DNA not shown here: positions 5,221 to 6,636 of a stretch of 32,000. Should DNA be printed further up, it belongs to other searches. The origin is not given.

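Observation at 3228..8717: Translationally coupled five-gene operon: Lux-like carboxylate activation/reduction + MqnA/MqnD paralogue + omega-aminotransferase (uncharacterised pathway)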

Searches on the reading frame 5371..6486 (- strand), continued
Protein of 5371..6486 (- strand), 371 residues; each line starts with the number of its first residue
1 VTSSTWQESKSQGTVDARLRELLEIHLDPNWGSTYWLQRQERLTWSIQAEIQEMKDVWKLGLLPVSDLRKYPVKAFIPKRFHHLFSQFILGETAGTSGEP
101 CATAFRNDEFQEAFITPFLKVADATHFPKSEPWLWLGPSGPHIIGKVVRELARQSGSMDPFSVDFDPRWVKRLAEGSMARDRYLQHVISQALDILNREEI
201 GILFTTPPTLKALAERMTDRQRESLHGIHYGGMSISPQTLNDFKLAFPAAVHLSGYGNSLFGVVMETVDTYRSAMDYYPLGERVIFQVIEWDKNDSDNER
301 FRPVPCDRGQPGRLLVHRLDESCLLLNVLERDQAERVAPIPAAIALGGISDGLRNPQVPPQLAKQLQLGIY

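Call 41: find_encoding_contigs(protein=P0436, flank=10000, max_places=3)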
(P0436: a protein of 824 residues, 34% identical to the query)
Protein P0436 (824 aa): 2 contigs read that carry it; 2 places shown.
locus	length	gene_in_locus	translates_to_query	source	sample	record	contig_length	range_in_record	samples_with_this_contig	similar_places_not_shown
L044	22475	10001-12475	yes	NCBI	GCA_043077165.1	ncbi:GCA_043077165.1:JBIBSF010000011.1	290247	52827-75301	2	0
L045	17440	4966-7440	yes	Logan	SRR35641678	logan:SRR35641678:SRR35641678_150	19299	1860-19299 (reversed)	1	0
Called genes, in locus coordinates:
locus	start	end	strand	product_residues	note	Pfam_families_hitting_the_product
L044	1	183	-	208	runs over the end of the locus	PF03301:Trp_dioxygenase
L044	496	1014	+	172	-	PF13302:Acetyltransf_3, PF13523:Acetyltransf_8, PF00583:Acetyltransf_1, PF13673:Acetyltransf_10 (weak), PF13508:Acetyltransf_7, PF08445:FR47 (weak)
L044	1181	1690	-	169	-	-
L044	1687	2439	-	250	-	PF00561:Abhydrolase_1, PF12146:Hydrolase_4, PF12697:Abhydrolase_6, PF06821:Ser_hydrolase (faint)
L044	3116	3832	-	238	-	PF00440:TetR_N, PF13977:TetR_C_6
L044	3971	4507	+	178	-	PF03703:bPH_2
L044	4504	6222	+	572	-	-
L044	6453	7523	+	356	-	-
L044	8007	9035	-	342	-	-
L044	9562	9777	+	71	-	-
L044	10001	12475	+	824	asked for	PF00202:Aminotran_3, PF00501:AMP-binding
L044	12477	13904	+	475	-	PF00171:Aldedh, PF05893:LuxC (weak)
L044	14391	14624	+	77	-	-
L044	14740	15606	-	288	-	PF12833:HTH_18, PF06445:GyrI-like, PF14526:Cass2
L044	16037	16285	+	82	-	-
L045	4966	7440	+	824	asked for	PF00202:Aminotran_3, PF00501:AMP-binding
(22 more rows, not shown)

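Call 46: find_encoding_contigs(protein=P0404, flank=10000, max_places=2)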
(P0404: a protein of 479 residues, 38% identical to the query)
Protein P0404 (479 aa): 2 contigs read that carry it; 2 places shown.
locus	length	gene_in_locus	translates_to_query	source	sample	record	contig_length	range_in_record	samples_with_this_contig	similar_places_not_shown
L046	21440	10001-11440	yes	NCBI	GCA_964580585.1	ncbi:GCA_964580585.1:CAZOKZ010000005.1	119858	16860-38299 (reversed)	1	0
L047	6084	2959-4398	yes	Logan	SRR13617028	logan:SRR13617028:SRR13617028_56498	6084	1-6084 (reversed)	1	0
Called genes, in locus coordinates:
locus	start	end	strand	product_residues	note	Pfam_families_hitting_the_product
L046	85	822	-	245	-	-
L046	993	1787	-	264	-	PF00005:ABC_tran, PF13304:AAA_21 (faint)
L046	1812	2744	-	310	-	PF00528:BPD_transp_1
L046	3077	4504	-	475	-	PF13379:NMT1_2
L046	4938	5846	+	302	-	PF00248:Aldo_ket_red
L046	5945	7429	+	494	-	-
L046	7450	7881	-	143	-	PF02041:Auxin_BP (faint), PF02311:AraC_binding, PF07883:Cupin_2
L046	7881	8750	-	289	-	PF02621:VitK2_biosynth, PF12974:Phosphonate-bd (faint)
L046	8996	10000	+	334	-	PF01370:Epimerase, PF04321:RmlD_sub_bind (weak), PF07993:NAD_binding_4, PF13460:NAD_binding_10 (weak)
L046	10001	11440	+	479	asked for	PF02036:SCP2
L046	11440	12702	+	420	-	PF00202:Aminotran_3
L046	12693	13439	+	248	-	-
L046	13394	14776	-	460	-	PF00072:Response_reg, PF00158:Sigma54_activat, PF01078:Mg_chelatase (faint), PF14532:Sigma54_activ_2, PF00004:AAA (weak), PF07728:AAA_5, PF25601:AAA_lid_14, PF02954:HTH_8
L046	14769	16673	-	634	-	PF00672:HAMP, PF00512:HisKA, PF02518:HATPase_c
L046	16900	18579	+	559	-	-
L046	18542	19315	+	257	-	PF21033:RMD1-3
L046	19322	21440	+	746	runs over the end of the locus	PF03176:MMPL (faint)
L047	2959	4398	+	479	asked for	PF02036:SCP2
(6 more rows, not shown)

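Call 47: find_encoding_contigs(protein=P0363, flank=10000, max_places=2)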
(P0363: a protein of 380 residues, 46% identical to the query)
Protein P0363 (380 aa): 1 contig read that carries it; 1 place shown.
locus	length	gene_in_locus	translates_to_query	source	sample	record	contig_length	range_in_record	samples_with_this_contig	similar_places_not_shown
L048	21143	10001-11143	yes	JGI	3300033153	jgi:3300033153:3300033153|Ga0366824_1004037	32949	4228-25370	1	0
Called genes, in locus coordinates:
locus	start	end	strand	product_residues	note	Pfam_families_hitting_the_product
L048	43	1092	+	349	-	PF00892:EamA, PF03151:TPT, PF00892:EamA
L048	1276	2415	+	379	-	PF02661:Fic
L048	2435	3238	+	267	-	PF01048:PNP_UDP_1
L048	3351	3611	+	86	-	PF05768:Glrx-like (weak), PF13192:Thioredoxin_3 (weak), PF00462:Glutaredoxin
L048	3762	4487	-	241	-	PF00512:HisKA, PF02518:HATPase_c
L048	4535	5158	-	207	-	PF00072:Response_reg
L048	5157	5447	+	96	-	-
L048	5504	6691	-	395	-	PF00465:Fe-ADH, PF13685:Fe-ADH_2, PF25137:ADH_Fe_C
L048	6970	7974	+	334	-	PF22113:Mtrc-MtrF_II-IV_dom (faint), PF14522:Cytochrome_C7 (faint), PF13435:Cytochrome_C554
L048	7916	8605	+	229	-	PF01292:Ni_hydr_CYTB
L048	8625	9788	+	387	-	PF02085:Cytochrom_CIII (faint), PF14522:Cytochrome_C7 (faint), PF14537:Cytochrom_c3_2 (weak)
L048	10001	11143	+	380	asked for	-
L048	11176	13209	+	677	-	PF01136:Peptidase_U32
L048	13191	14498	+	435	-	PF00202:Aminotran_3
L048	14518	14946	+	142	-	PF02036:SCP2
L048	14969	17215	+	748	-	PF03176:MMPL, PF02460:Patched, PF12349:Sterol-sensing, PF03176:MMPL, PF00873:ACR_tran (weak)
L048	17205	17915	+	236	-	PF12697:Abhydrolase_6 (weak), PF00561:Abhydrolase_1 (faint), PF01738:DLH (weak), PF12146:Hydrolase_4 (weak), PF20408:Abhydrolase_11 (weak)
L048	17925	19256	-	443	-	PF00072:Response_reg, PF00158:Sigma54_activat, PF14532:Sigma54_activ_2, PF07724:AAA_2 (weak), PF07728:AAA_5 (weak), PF25601:AAA_lid_14, PF02954:HTH_8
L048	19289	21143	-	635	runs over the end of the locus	PF00672:HAMP, PF08448:PAS_4 (weak), PF13188:PAS_8 (faint), PF00512:HisKA, PF02518:HATPase_c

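Call 48: find_encoding_contigs(protein=P0370, flank=10000, max_places=2)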
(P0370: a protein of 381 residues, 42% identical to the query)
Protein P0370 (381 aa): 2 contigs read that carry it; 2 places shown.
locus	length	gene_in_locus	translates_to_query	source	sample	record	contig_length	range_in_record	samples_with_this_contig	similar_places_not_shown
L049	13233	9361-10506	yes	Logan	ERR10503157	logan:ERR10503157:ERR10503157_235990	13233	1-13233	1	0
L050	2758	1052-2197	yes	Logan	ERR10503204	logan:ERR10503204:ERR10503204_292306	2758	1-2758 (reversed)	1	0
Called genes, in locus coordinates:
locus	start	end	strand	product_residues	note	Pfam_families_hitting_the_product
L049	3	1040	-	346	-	?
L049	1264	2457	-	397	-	PF02771:Acyl-CoA_dh_N, PF02770:Acyl-CoA_dh_M (weak), PF00441:Acyl-CoA_dh_1 (weak), PF08028:Acyl-CoA_dh_2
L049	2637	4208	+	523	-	PF01039:Carboxyl_trans, PF03255:ACCA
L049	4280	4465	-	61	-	-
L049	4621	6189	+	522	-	PF00672:HAMP, PF00512:HisKA, PF02518:HATPase_c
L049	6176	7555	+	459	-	PF00072:Response_reg, PF00158:Sigma54_activat, PF13191:AAA_16 (weak), PF14532:Sigma54_activ_2, PF07728:AAA_5 (faint), PF25601:AAA_lid_14, PF02954:HTH_8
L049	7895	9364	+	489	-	PF01073:3Beta_HSD, PF01370:Epimerase, PF05368:NmrA (faint), PF07993:NAD_binding_4, PF16363:GDP_Man_Dehyd, PF02036:SCP2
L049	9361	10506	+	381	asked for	-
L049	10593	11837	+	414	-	PF00202:Aminotran_3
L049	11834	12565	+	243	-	PF12740:PETase (faint), PF12146:Hydrolase_4 (faint), PF00561:Abhydrolase_1, PF12697:Abhydrolase_6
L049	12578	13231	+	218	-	?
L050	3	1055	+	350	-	?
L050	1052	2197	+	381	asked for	-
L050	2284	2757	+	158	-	?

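Call 49: find_encoding_contigs(protein=P0388, flank=10000, max_places=2)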
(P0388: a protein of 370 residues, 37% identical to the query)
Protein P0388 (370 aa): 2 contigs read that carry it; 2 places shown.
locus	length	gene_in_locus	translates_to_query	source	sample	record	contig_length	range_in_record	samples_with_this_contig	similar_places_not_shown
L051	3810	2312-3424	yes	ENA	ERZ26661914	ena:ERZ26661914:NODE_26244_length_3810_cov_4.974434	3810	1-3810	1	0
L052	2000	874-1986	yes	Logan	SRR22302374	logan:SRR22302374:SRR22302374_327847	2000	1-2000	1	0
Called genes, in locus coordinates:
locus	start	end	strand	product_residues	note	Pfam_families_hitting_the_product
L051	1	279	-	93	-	?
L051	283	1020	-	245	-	-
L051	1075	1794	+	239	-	PF01040:UbiA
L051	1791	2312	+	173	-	PF10050:DUF2284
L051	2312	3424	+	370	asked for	-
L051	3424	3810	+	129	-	?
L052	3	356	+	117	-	?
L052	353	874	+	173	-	PF10050:DUF2284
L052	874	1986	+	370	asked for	-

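Call 52: find_related_loci(query=A2, collection=metagenome_contigs, flank=10000)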
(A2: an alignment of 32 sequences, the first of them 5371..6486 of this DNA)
Query A2 (371 aa) in metagenome_contigs; peptide patterns used: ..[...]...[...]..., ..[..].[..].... (x = any residue, [..] = any of these).
600 stretches matched a pattern (row limit reached: there are more); 581 encode a relative of the query (tblastn E <= 1e-3); the best 80 are kept; 80 distinct loci.
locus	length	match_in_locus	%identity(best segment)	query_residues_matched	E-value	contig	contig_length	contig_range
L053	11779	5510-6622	64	1-371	2e-159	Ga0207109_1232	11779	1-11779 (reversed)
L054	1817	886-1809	61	1-310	1e-139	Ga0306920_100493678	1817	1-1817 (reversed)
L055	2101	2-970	62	73-371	2e-138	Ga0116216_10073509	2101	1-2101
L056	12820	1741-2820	62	10-371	3e-157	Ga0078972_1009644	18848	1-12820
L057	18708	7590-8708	46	1-371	9e-106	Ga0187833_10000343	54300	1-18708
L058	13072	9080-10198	46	1-371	9e-106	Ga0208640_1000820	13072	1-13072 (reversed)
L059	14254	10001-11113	46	3-371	1e-103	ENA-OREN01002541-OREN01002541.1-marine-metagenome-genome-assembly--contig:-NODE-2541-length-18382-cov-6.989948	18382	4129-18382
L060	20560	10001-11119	45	1-371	1e-102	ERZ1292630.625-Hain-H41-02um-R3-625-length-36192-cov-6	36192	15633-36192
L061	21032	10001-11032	46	16-371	2e-102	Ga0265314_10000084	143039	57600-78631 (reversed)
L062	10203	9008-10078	46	16-371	9e-101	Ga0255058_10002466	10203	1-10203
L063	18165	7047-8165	44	1-371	1e-100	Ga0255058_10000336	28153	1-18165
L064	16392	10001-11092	44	16-371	1e-99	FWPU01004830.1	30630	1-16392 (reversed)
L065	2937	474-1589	43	7-371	3e-100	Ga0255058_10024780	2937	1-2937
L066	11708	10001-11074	43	15-371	2e-96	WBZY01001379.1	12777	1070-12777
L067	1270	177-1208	43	16-371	3e-104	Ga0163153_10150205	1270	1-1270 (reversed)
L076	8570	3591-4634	44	19-371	7e-89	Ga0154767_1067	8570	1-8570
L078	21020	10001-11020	43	15-357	7e-88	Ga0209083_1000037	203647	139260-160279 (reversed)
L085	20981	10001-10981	42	7-339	4e-84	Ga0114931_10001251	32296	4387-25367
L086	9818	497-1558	42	14-371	5e-82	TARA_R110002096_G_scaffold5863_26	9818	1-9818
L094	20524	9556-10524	41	19-339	6e-71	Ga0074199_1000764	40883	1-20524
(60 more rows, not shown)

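Call 57: search_protein_families(library=ncbifam, proteins=[L048:11176-13209:+, L048:14518-14946:+, L043:12085-13002:+, L046:7881-8750:-, L051:1075-1794:+, L051:1791-2312:+, L046:16900-18579:+, L043:15554-16555:+], max_evalue=0.01)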
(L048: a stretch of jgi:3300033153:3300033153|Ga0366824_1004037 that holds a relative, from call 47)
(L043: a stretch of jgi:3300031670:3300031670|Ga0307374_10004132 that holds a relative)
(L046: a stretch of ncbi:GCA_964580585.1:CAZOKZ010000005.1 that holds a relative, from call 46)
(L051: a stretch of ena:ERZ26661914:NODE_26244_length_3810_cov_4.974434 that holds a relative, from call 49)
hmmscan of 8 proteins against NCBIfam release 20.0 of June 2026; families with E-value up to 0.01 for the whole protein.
L048:11176-13209:+ (677 aa): 4 families
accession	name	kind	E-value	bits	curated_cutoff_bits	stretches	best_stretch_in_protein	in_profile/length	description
NF011996.0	PRK15452.1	equivalog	7.7e-51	173.3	534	3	7-216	3-211/449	prephenate-dependent tRNA uridine(34) hydroxylase TrhP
NF047963.1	quinone_UbiU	equivalog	2.1e-48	165.2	440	3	10-199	2-193/331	ubiquinone anaerobic biosynthesis protein UbiU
NF047965.1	quinone_UbiV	equivalog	2.7e-14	53.4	275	2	103-273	94-258/292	ubiquinone anaerobic biosynthesis protein UbiV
NF011991.0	PRK15447.1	equivalog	1.1e-12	48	283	1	55-208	50-201/302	U32 family peptidase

L048:14518-14946:+ (142 aa): 0 families

L043:12085-13002:+ (305 aa): 0 families

L046:7881-8750:- (289 aa): 0 families

L051:1075-1794:+ (239 aa): 14 families
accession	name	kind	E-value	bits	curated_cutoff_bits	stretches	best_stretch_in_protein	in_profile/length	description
TIGR02235.1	menA_cyano-plnt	equivalog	2.1e-25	89.6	225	1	37-231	91-285/285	2-carboxy-1,4-naphthoquinone phytyltransferase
NF004751.0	PRK06080.1-3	equivalog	2.5e-20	73.2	264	1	13-230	80-294/296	1,4-dihydroxy-2-naphthoate polyprenyltransferase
TIGR00751.1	menA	equivalog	3.9e-17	62.6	102.15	1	39-185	101-242/284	1,4-dihydroxy-2-naphthoate octaprenyltransferase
NF004749.0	PRK06080.1-1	equivalog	9.9e-15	54.4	277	1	50-232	127-308/311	1,4-dihydroxy-2-naphthoate polyprenyltransferase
NF004617.0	PRK05951.1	equivalog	1.8e-12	47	239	1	16-190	90-263/306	prenyltransferase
NF004750.0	PRK06080.1-2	equivalog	2.6e-12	46.7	346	1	49-173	121-243/301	1,4-dihydroxy-2-naphthoate polyprenyltransferase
NF004754.0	PRK06080.1-6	equivalog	1.6e-10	40.9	522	1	42-227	117-299/308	1,4-dihydroxy-2-naphthoate polyprenyltransferase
NF005742.0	PRK07566.1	equivalog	4.7e-08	32.5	313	1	50-173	131-255/315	chlorophyll synthase ChlG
NF004753.0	PRK06080.1-5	equivalog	3.9e-07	29.6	555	1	59-198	133-271/312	1,4-dihydroxy-2-naphthoate polyprenyltransferase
NF009926.0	PRK13387.1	equivalog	1e-06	28.1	316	1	49-195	111-277/317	1,4-dihydroxy-2-naphthoate polyprenyltransferase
TIGR01476.1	chlor_syn_BchG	subfamily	3e-06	26.9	212.3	1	48-184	102-239/283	(bacterio)chlorophyll synthase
NF009058.0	PRK12392.1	subfamily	0.0004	19.6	494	1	33-191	108-266/333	bacteriochlorophyll c synthase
NF009516.0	PRK12875.1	equivalog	0.00075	18.6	205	1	41-176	115-245/292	prenyltransferase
NF004752.0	PRK06080.1-4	subfamily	0.0037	17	289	1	46-183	108-252/300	1,4-dihydroxy-2-naphthoate polyprenyltransferase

L051:1791-2312:+ (173 aa): 2 families
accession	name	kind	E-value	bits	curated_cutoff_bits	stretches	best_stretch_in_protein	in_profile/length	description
NF045648.2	2X_seleno_MbdU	exception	5.3e-28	98.1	600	1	8-153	296-448/468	metal-binding double selenoprotein MbdU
NF041536.1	ArsM_DUF2284_UU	exception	2.9e-26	91.8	575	1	9-172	283-458/459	arsenite methyltransferase/DUF2284 domain selenoprotein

L046:16900-18579:+ (559 aa): 0 families

L043:15554-16555:+ (333 aa): 0 families
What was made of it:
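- Closest known: Futalosine pathway. Same: In sister lineages a UbiU/TrhP-like U32 protein sits in the MqnD slot (calls 47, 57).
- A MenA-like prenyltransferase sits beside one homologue (calls 49, 57).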
